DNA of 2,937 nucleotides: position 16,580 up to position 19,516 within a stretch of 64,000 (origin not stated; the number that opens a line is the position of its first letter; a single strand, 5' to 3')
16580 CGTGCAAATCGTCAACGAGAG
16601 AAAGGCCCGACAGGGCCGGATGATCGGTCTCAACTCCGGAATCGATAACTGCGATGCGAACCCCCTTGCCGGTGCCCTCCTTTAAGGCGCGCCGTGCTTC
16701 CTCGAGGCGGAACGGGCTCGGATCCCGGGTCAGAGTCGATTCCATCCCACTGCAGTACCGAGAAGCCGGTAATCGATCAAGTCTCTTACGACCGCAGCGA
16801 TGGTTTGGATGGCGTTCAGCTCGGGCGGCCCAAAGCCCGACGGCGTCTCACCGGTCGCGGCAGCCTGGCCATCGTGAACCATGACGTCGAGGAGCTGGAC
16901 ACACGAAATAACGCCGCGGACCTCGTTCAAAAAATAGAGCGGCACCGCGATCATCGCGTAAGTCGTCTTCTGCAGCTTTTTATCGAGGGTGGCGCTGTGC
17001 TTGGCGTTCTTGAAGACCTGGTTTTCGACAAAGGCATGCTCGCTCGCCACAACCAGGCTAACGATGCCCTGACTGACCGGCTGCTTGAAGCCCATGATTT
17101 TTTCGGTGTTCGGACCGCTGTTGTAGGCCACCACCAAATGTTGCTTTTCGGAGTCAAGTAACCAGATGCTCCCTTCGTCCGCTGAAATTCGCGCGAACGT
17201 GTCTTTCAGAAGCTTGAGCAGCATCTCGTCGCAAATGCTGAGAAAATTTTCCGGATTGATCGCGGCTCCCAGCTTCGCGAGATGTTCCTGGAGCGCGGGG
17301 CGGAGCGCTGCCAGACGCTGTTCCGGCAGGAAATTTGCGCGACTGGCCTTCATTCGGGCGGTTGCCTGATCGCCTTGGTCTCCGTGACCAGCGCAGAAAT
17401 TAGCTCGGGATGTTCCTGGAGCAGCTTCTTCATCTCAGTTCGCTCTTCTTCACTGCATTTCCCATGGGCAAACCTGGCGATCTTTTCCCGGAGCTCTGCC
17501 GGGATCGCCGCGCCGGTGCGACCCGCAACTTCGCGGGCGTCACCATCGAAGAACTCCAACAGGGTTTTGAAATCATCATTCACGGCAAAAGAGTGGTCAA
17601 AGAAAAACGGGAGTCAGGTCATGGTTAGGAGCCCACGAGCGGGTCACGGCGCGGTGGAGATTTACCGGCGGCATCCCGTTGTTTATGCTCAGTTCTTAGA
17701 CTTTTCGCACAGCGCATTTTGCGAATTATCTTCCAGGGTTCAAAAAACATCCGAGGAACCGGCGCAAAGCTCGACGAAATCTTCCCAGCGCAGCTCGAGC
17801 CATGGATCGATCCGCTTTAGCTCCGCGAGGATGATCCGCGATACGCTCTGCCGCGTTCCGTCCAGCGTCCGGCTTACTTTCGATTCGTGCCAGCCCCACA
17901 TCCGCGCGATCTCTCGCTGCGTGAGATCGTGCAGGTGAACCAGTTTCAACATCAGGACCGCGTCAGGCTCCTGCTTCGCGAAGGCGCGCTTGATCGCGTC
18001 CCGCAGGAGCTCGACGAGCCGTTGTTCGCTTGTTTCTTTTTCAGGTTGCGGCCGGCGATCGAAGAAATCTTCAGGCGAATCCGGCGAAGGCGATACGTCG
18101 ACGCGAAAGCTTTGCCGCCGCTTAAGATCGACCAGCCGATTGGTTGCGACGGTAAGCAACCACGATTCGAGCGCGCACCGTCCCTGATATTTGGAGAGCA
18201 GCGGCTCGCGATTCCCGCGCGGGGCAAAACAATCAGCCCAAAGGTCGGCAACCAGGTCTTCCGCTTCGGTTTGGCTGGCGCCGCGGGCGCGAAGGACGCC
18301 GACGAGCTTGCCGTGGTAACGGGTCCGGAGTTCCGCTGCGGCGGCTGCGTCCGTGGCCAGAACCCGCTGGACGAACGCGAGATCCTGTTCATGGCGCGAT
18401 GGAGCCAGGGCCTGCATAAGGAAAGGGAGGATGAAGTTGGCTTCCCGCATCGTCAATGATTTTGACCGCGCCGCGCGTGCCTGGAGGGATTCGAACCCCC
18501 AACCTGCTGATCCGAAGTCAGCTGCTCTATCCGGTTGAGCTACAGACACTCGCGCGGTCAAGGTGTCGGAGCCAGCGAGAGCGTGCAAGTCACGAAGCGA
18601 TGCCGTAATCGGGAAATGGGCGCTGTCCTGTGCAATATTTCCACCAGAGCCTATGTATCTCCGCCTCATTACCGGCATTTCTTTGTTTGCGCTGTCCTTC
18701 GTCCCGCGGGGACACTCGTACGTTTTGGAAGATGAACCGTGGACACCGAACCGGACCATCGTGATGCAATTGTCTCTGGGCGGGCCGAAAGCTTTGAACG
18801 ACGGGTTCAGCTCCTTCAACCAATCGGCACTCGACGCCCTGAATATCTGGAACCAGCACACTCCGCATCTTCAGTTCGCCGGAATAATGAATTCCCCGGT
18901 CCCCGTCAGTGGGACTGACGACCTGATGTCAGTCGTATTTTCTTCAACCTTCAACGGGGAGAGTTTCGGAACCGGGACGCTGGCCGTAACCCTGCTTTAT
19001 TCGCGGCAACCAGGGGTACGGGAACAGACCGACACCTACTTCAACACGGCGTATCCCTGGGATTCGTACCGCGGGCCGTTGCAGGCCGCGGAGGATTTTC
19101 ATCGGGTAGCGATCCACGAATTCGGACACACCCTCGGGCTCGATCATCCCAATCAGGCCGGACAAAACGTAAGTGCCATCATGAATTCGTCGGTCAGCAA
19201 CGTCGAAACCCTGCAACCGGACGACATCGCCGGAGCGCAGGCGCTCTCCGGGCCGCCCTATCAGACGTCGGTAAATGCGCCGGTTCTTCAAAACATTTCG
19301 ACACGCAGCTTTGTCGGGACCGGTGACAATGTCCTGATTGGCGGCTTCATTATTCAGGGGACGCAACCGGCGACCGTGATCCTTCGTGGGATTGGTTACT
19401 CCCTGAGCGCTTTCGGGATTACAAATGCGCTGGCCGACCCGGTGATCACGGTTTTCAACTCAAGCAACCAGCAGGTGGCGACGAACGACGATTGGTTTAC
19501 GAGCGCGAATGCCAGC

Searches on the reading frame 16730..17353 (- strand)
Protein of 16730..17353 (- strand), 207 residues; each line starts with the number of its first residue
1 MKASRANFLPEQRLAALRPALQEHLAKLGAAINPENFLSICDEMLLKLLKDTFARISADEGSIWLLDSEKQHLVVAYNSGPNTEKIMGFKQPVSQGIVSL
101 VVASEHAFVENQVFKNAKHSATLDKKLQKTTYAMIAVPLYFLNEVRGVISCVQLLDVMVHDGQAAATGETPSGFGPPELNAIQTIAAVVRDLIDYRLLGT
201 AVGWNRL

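Call 3: search_protein_families(library=pfam, proteins=[window:16730-17353:-], max_evalue=0.1)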
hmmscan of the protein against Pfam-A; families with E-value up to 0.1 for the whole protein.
window:16730-17353:- (207 aa): 3 families
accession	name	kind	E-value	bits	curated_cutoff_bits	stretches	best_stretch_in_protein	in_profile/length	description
PF13185.12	GAF_2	-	1.3e-05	25.8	28.6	1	45-193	7-135/136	GAF domain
PF01590.32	GAF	-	0.0096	16.9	22.4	1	44-188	5-128/133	GAF domain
PF13492.12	GAF_3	-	0.069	14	27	0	42-149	3-98/129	GAF domain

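Call 6: search_protein_families(library=ncbifam, proteins=[window:16730-17353:-], max_evalue=0.1)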
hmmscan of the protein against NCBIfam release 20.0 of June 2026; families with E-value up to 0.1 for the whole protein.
window:16730-17353:- (207 aa): 0 families

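Call 7: search_protein_families(library=padloc, proteins=[window:16730-17353:-], max_evalue=0.1)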
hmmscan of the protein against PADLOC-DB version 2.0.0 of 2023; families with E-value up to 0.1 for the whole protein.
window:16730-17353:- (207 aa): 0 families

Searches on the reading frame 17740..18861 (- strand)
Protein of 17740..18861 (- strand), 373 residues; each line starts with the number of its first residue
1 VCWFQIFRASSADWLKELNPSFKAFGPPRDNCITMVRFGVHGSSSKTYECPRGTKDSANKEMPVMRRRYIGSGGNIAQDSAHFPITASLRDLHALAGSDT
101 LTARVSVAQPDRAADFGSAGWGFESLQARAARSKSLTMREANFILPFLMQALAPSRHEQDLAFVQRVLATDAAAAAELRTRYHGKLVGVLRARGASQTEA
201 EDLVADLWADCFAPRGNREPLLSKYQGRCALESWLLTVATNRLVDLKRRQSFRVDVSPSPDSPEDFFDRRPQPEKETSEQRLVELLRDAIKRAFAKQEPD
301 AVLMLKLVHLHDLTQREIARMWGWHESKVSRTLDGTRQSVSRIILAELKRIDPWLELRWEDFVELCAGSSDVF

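Call 29: search_protein_families(library=pfam, proteins=[window:17740-18861:-], max_evalue=0.001)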
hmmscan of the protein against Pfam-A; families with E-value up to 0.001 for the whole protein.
window:17740-18861:- (373 aa): 1 family
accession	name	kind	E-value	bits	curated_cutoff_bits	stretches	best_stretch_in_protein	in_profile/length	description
PF04542.20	Sigma70_r2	-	2.1e-06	27.8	24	0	224-251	40-69/71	Sigma-70 region 2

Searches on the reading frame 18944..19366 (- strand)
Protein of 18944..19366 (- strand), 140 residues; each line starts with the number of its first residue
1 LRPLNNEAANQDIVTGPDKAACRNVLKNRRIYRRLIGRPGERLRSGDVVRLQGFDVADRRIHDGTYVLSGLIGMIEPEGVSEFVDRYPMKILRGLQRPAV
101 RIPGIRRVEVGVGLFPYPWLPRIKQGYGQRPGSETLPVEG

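Call 87: search_protein_families(library=pfam, alignment_id=A6, max_evalue=0.001)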
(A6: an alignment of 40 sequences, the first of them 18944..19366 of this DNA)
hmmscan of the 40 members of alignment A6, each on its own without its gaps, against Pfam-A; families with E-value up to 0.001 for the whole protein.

A. member 1, window:18944-19366:- (140 aa): 0 families

B. families by the number of members that match (of 40 scanned): 62 families (the first 25 are shown)
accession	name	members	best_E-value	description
PF13432.12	TPR_16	3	7.8e-17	Tetratricopeptide repeat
PF13174.12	TPR_6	3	6.9e-12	Tetratricopeptide repeat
PF14559.12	TPR_19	3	1.1e-10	Tetratricopeptide repeat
PF13428.12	TPR_14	3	3.5e-08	Tetratricopeptide repeat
PF13414.12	TPR_11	2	1e-17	TPR repeat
PF00515.34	TPR_1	2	2.8e-16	Tetratricopeptide repeat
PF07719.23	TPR_2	2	4.4e-16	Tetratricopeptide repeat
PF13424.12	TPR_12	2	1.3e-08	Tetratricopeptide repeat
PF13374.12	TPR_10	2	3.7e-06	Tetratricopeptide repeat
PF13181.12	TPR_8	2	6e-06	Tetratricopeptide repeat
PF13176.12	TPR_7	2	1.8e-05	Tetratricopeptide repeat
PF05960.17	DUF885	1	1.2e-183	Bacterial protein of unknown function (DUF885)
PF00330.25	Aconitase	1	1.5e-158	Aconitase family (aconitate hydratase)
PF00171.27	Aldedh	1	8e-151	Aldehyde dehydrogenase family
PF01619.24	Pro_dh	1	9.7e-93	Proline dehydrogenase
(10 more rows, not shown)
